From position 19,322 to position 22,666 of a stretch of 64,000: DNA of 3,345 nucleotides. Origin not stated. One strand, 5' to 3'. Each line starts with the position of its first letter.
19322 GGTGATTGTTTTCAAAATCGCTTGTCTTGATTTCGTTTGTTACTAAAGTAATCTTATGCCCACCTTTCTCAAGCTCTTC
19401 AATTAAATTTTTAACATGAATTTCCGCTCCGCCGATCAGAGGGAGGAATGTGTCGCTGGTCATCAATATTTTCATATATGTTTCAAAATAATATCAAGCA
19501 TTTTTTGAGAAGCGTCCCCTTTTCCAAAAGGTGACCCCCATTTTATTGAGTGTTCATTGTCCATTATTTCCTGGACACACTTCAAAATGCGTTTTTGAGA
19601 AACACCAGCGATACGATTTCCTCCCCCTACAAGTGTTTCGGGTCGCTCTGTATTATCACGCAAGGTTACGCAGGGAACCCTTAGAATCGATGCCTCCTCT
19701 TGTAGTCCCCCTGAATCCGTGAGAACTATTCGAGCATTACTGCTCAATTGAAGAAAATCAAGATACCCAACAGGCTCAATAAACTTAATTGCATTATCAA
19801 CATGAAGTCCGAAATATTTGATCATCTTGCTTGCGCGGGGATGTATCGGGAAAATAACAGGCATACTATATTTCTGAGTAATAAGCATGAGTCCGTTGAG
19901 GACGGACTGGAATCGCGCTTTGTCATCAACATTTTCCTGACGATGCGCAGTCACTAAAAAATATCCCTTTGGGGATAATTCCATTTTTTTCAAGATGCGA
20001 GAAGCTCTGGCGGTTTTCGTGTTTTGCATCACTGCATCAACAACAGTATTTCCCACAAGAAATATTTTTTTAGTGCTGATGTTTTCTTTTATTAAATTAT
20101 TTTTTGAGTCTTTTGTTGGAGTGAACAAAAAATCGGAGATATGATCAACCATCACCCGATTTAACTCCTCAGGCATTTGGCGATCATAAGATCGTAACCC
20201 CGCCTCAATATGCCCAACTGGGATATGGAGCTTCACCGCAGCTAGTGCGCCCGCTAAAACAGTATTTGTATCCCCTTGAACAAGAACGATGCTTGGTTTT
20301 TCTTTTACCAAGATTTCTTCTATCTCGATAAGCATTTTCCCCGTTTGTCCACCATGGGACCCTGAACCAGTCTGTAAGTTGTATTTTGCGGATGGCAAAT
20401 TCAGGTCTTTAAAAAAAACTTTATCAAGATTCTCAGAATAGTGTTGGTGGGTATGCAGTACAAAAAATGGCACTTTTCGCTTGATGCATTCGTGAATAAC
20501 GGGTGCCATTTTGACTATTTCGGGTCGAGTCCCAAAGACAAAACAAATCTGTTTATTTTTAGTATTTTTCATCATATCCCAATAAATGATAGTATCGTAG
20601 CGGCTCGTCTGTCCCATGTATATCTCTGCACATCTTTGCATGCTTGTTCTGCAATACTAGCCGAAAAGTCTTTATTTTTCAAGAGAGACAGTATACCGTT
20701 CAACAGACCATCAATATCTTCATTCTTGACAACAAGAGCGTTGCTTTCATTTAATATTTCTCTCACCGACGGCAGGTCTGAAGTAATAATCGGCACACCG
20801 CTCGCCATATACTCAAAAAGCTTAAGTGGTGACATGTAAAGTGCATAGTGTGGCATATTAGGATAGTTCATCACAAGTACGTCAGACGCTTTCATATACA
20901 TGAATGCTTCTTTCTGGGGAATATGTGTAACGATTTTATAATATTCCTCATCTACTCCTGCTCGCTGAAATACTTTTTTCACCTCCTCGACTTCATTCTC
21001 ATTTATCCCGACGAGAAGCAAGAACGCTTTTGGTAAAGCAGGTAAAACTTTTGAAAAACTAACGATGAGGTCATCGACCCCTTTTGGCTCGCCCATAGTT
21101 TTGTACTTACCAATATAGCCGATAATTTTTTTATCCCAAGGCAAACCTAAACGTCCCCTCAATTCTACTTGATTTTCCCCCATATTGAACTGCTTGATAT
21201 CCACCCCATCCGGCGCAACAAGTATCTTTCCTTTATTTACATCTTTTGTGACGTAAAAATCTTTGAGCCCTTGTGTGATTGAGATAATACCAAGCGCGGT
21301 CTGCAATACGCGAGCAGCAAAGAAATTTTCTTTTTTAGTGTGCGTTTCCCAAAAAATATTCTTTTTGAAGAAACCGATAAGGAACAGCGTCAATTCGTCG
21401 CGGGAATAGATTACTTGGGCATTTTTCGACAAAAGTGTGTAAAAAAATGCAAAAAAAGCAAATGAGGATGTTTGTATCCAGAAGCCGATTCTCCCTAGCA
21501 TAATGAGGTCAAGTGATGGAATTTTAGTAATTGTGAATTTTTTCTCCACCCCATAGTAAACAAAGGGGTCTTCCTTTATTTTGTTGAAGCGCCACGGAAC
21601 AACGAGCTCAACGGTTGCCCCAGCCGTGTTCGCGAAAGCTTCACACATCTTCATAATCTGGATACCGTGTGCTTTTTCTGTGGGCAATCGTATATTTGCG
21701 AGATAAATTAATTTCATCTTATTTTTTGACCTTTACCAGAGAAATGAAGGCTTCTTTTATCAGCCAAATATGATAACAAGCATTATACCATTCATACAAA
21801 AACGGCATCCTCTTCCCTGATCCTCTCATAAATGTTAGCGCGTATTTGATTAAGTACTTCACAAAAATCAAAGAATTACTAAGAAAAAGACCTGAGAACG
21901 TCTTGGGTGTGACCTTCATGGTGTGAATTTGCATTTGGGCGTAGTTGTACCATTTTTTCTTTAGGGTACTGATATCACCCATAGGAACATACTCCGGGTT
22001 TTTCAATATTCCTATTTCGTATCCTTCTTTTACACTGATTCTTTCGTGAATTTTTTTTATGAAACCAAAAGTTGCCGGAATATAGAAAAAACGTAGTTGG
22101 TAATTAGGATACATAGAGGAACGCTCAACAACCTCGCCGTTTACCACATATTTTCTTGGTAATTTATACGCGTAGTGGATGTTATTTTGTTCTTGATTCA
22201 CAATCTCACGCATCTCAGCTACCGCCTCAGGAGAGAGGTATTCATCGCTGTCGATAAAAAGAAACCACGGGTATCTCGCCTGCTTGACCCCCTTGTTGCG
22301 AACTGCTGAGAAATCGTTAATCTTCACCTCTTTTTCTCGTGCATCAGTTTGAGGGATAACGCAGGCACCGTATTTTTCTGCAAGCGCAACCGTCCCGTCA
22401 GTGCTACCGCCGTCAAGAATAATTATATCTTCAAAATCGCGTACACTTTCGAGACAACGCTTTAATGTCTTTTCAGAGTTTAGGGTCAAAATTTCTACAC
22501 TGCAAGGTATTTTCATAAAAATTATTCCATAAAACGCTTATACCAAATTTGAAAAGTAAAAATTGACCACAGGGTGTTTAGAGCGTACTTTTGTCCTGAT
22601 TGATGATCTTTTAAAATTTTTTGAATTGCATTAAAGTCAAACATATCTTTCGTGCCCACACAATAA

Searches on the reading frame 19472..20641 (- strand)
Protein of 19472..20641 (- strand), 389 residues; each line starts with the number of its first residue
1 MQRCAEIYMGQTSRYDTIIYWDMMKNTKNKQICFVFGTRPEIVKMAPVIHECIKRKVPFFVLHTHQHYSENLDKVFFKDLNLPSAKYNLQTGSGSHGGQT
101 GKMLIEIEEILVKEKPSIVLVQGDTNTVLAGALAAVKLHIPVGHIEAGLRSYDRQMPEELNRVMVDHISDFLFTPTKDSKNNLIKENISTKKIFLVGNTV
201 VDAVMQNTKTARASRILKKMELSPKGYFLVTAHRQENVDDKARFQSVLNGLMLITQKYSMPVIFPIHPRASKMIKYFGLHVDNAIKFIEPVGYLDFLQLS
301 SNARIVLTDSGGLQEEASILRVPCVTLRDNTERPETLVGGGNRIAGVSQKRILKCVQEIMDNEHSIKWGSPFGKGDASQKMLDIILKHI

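Call 48: search_protein_families(library=pfam, proteins=[window:19472-20641:-], max_evalue=0.0001)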
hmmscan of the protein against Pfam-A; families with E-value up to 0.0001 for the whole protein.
window:19472-20641:- (389 aa): 1 family
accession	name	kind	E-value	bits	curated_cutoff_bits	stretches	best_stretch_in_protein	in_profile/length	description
PF02350.25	Epimerase_2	-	2.5e-113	378.9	30.6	1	57-385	9-346/347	UDP-N-acetylglucosamine 2-epimerase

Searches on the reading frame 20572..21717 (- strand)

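Call 48: search_protein_families(library=pfam, proteins=[window:20572-21717:-], max_evalue=0.0001)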
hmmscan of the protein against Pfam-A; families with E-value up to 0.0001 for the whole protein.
window:20572-21717:- (381 aa): 3 families
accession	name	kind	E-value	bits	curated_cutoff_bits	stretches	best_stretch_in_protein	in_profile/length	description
PF13692.12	Glyco_trans_1_4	-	2.3e-17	64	27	1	197-348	2-142/142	Glycosyl transferases group 1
PF00534.26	Glycos_transf_1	-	1.2e-16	61.2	26.4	1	185-360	4-170/172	Glycosyl transferases group 1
PF13524.12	Glyco_trans_1_2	-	2e-11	44.5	25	1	260-376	29-143/144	Glycosyl transferase-like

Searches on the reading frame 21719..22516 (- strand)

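Call 48: search_protein_families(library=pfam, proteins=[window:21719-22516:-], max_evalue=0.0001)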
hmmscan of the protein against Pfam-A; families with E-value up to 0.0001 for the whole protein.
window:21719-22516:- (265 aa): 3 families
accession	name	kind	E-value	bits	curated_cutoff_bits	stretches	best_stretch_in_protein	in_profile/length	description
PF00535.33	Glycos_transf_2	-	5.8e-19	69.1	23.3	1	6-113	1-110/168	Glycosyl transferase family 2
PF13704.12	Glyco_tranf_2_4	-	2.3e-07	31.7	27.5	1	15-95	4-85/98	Glycosyl transferase family 2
PF10111.15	Glyco_tranf_2_2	-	2.6e-05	24.3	27.3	1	30-115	31-117/276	Glycosyltransferase like family 2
